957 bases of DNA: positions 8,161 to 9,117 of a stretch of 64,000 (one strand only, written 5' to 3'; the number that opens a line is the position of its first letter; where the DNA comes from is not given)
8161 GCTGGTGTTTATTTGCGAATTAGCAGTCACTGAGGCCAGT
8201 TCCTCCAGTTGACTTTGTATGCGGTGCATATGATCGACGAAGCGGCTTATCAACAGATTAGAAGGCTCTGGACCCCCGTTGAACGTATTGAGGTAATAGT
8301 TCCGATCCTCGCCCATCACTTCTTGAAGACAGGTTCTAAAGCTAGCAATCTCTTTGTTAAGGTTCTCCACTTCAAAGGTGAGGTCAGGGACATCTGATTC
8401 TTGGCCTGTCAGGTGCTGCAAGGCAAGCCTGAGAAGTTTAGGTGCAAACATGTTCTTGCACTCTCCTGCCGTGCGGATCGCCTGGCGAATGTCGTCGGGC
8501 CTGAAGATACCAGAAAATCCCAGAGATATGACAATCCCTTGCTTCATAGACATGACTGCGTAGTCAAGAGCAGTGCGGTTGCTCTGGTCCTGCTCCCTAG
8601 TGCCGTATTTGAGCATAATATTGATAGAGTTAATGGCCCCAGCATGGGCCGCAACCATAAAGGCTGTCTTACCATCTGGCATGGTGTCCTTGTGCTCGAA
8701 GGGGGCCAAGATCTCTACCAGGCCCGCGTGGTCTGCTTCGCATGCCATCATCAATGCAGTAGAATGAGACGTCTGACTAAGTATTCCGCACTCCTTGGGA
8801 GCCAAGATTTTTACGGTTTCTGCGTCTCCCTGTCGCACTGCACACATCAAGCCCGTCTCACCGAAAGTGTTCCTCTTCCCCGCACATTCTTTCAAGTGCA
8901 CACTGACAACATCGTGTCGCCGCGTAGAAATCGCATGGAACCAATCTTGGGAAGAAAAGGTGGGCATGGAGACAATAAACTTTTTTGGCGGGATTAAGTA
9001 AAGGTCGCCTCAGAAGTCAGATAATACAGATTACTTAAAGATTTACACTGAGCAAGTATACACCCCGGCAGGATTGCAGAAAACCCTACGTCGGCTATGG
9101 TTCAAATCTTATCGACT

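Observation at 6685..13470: Head-to-head inverted duplication of ankyrin/coiled-coil ('21.1'-type) genes sharing a 129-bp bidirectional promoter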

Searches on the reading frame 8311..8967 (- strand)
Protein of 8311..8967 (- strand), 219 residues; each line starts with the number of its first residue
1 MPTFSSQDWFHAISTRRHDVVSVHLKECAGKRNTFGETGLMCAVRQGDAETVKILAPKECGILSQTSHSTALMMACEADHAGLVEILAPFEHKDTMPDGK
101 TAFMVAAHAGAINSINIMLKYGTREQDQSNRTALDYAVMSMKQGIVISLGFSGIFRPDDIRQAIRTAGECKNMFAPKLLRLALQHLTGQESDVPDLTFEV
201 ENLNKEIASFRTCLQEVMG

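Call 9: find_homologous_proteins(query=window:8311-8967:-, max_evalue=10)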
Query seq(219 aa): 139 candidates shared short words with the query, none scored E <= 10.

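Call 19: search_protein_representatives(protein=window:8368-8967:-)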
Query: 200 residues. Proteins with E-value up to 0.001 (for the whole library): 9762; up to 1e-10: 1406; up to 1e-30: 96. The best 150 are listed.
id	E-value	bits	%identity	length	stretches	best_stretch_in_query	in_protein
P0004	4.2e-124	427.6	96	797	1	1-200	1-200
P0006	1.8e-63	229.9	32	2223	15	19-146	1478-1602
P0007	6.6e-63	228.0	36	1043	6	5-192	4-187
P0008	3.8e-59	215.8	53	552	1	7-200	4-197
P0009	1.6e-55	204.0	36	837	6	5-170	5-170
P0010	3.1e-55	203.0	34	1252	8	5-159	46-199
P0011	2.8e-53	196.7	32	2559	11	14-139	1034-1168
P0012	8.6e-51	188.5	32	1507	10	35-140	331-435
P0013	3.0e-50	186.8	32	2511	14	35-139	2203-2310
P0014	2.1e-49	184.0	32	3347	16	35-147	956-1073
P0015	4.8e-48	179.6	35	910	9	26-134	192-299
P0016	2.5e-47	177.3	33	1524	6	6-185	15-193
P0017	2.7e-47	177.2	31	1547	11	20-122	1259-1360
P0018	6.8e-47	175.8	33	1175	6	8-187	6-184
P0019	9.6e-47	175.4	32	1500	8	10-111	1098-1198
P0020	2.4e-46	174.1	33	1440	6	5-138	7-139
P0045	3.7e-40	153.9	35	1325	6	5-146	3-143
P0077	2.4e-33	131.7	36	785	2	1-170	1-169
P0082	5.9e-33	130.4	37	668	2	6-140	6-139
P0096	2.6e-31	125.0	35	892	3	2-139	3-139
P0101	1.1e-30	123.0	32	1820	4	9-169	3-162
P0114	1.1e-29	119.8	39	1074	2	5-142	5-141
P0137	5.7e-28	114.2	35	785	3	6-139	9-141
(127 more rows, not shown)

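Call 21: list_cluster_members(proteins=[P0008, P0077, P0082, P0009, P0114, P0045, P0007, P0137, P0096, P0101])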
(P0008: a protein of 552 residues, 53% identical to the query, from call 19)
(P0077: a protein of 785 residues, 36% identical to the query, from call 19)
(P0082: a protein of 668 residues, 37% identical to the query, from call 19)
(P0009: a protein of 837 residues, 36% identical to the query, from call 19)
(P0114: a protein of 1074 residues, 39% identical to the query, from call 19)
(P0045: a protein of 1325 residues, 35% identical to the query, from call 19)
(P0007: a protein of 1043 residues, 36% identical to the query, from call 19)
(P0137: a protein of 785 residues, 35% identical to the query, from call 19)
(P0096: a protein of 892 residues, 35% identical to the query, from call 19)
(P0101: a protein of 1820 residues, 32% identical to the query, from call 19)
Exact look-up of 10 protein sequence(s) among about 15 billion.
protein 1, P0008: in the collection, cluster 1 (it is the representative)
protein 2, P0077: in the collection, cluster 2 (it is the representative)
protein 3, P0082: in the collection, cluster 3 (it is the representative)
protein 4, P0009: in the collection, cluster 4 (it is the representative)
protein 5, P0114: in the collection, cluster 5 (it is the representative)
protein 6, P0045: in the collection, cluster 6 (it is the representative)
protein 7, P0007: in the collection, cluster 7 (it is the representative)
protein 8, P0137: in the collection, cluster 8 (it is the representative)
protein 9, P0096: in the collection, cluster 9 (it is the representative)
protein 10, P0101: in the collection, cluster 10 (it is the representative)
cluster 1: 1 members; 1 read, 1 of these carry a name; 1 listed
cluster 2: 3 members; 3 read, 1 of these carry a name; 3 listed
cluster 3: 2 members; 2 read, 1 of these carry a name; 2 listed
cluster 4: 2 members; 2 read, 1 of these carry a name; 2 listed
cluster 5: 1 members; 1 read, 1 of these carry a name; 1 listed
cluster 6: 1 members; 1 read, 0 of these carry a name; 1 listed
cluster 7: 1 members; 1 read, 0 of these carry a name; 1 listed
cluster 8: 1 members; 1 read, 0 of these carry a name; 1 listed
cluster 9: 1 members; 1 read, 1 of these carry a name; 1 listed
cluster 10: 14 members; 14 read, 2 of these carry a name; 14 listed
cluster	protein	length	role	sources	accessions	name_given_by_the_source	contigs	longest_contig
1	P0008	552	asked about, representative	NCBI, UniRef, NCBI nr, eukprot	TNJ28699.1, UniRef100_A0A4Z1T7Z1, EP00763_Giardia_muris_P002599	Ankyrin repeat protein 1 [Giardia muris] | Ankyrin repeat protein 1 n=1 Tax=Giardia muris TaxID=5742 RepID=A0A4Z1T7Z1_GIAMU | TNJ28699.1 Ankyrin repeat protein 1 [Giardia muris]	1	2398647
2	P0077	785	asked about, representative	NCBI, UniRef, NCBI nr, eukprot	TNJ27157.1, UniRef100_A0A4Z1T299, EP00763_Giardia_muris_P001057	Ankyrin repeat protein 1 [Giardia muris] | Ankyrin repeat protein 1 n=1 Tax=Giardia muris TaxID=5742 RepID=A0A4Z1T299_GIAMU | TNJ27157.1 Ankyrin repeat protein 1 [Giardia muris]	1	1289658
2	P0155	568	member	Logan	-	-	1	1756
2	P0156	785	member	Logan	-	-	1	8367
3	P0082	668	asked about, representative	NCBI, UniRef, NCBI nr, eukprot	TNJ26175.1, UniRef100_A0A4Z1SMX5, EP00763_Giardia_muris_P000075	Ankyrin repeat protein 3 [Giardia muris] | Ankyrin repeat protein 3 n=1 Tax=Giardia muris TaxID=5742 RepID=A0A4Z1SMX5_GIAMU | TNJ26175.1 Ankyrin repeat protein 3 [Giardia muris]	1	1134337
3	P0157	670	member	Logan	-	-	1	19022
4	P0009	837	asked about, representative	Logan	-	-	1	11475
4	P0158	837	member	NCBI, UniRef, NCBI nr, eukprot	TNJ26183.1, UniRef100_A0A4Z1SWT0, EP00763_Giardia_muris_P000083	Ankyrin repeat protein 1 [Giardia muris] | Ankyrin repeat protein 1 n=1 Tax=Giardia muris TaxID=5742 RepID=A0A4Z1SWT0_GIAMU | TNJ26183.1 Ankyrin repeat protein 1 [Giardia muris]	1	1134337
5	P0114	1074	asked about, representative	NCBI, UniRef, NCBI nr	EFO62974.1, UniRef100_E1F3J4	Protein 21.1 [Giardia lamblia P15] | Protein 21.1 n=1 Tax=Giardia intestinalis (strain P15) TaxID=658858 RepID=E1F3J4_GIAIA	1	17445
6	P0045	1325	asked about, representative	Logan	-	-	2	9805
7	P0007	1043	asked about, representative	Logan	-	-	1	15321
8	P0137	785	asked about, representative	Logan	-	-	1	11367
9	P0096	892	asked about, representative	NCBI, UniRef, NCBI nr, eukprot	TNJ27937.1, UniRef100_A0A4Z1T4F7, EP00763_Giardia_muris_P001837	Ankyrin repeat protein 1 [Giardia muris] | Ankyrin repeat protein 1 n=1 Tax=Giardia muris TaxID=5742 RepID=A0A4Z1T4F7_GIAMU | TNJ27937.1 Ankyrin repeat protein 1 [Giardia muris]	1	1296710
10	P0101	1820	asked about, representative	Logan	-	-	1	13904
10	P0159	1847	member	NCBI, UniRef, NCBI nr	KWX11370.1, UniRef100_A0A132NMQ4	Ankyrin repeat protein [Giardia duodenalis assemblage B] | Ankyrin repeat protein n=1 Tax=Giardia duodenalis assemblage B TaxID=1394984 ... | Ankyrin repeat protein [Giardia intestinalis assemblage B]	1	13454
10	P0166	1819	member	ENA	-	-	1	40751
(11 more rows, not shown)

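Call 23: find_encoding_contigs(protein=P0020, flank=6000, max_places=4)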
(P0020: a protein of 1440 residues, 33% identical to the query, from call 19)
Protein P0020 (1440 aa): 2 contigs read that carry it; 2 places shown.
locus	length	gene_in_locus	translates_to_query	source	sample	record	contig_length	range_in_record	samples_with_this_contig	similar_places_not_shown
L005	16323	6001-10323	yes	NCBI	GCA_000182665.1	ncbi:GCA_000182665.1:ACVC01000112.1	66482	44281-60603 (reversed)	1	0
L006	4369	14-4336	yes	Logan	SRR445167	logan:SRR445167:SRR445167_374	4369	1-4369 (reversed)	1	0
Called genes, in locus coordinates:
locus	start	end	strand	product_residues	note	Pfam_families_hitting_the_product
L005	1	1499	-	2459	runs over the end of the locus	?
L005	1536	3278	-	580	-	PF02274:ADI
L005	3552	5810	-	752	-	PF12796:Ank_2, PF00023:Ank (faint), PF13857:Ank_5 (faint), PF12796:Ank_2 (weak)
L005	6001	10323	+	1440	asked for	PF00023:Ank (faint), PF12796:Ank_2, PF13606:Ank_3 (faint), PF13857:Ank_5 (faint), PF12796:Ank_2, PF12796:Ank_2, PF13637:Ank_4 (weak), PF12796:Ank_2, +1 more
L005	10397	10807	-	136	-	-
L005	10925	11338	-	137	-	-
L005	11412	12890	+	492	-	-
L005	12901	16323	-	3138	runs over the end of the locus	PF02138:Beach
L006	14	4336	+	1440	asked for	PF00023:Ank (faint), PF12796:Ank_2, PF13606:Ank_3 (faint), PF13857:Ank_5 (faint), PF12796:Ank_2, PF12796:Ank_2, PF13637:Ank_4 (weak), PF12796:Ank_2, +1 more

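Call 24: find_encoding_contigs(protein=P0008, flank=10000, max_places=2)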
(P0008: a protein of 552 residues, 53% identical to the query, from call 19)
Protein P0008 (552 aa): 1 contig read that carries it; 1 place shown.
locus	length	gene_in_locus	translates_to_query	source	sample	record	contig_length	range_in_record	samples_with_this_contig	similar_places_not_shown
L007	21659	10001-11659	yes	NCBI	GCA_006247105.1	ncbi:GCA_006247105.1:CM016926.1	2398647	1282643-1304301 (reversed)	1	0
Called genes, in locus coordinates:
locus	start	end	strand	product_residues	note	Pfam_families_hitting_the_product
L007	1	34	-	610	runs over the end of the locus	-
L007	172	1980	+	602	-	PF11822:BTB_SANBR (weak)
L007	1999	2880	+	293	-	PF00730:HhH-GPD, PF00633:HHH (weak)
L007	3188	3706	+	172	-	-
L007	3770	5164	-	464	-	-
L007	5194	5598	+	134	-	-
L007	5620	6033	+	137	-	-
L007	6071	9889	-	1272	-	-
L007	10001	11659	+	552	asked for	PF12796:Ank_2, PF13606:Ank_3 (faint), PF13637:Ank_4 (faint), PF00023:Ank (faint), PF13857:Ank_5 (faint), PF12796:Ank_2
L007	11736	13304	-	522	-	PF12796:Ank_2 (faint), PF13857:Ank_5 (faint)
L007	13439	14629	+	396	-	PF00557:Peptidase_M24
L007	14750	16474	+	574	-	-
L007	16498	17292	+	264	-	-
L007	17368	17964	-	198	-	PF08660:Alg14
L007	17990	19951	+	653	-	PF25805:IQUB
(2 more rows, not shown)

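Call 70: find_encoding_contigs(protein=P0166, flank=10000, max_places=1)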
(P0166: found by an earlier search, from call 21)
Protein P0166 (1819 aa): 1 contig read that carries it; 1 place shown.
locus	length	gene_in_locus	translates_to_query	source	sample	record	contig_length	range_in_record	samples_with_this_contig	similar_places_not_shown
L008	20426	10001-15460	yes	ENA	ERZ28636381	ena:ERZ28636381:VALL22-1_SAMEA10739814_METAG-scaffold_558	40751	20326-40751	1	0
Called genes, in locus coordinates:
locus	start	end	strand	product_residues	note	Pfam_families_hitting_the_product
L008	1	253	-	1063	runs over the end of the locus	PF00023:Ank (faint), PF12796:Ank_2, PF13606:Ank_3 (faint), PF13637:Ank_4 (faint), PF13857:Ank_5 (faint), PF12796:Ank_2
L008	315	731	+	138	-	-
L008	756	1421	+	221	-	-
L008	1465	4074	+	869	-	PF13229:Beta_helix (weak)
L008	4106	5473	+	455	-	-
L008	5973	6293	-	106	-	-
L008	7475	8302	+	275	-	PF00023:Ank (faint), PF12796:Ank_2, PF13606:Ank_3 (faint), PF13637:Ank_4 (faint)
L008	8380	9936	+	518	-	PF12796:Ank_2 (faint)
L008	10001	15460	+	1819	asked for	PF00023:Ank (faint), PF12796:Ank_2, PF13606:Ank_3 (faint), PF13637:Ank_4 (faint), PF13857:Ank_5 (faint), PF12796:Ank_2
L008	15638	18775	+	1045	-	PF00023:Ank (faint), PF12796:Ank_2, PF13606:Ank_3 (faint), PF13637:Ank_4 (faint), PF13857:Ank_5 (faint), PF12796:Ank_2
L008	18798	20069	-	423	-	PF00724:Oxidored_FMN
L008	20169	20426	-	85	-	?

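Call 71: find_encoding_contigs(protein=P0137, flank=6000, max_places=1)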
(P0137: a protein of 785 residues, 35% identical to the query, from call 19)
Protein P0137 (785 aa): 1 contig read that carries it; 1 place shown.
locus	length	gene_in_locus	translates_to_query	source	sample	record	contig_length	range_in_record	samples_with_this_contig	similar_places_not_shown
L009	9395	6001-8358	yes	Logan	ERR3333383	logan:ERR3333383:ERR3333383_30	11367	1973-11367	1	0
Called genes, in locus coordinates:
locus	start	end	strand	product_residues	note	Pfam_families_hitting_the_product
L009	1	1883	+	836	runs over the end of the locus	PF12796:Ank_2, PF13857:Ank_5 (faint), PF00023:Ank (faint), PF13606:Ank_3 (faint), PF24521:Ank_KRIT1 (faint), PF12796:Ank_2, PF13637:Ank_4, PF12796:Ank_2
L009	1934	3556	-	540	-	PF00370:FGGY_N, PF02782:FGGY_C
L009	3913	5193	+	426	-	PF18198:AAA_lid_11, PF18199:Dynein_C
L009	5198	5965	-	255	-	PF04068:Fer4_RLI (weak), PF04034:Ribo_biogen_C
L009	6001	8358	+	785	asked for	PF12796:Ank_2, PF00023:Ank (faint), PF13606:Ank_3 (faint), PF13857:Ank_5 (faint), PF12796:Ank_2, PF13637:Ank_4, PF12796:Ank_2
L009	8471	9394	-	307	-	?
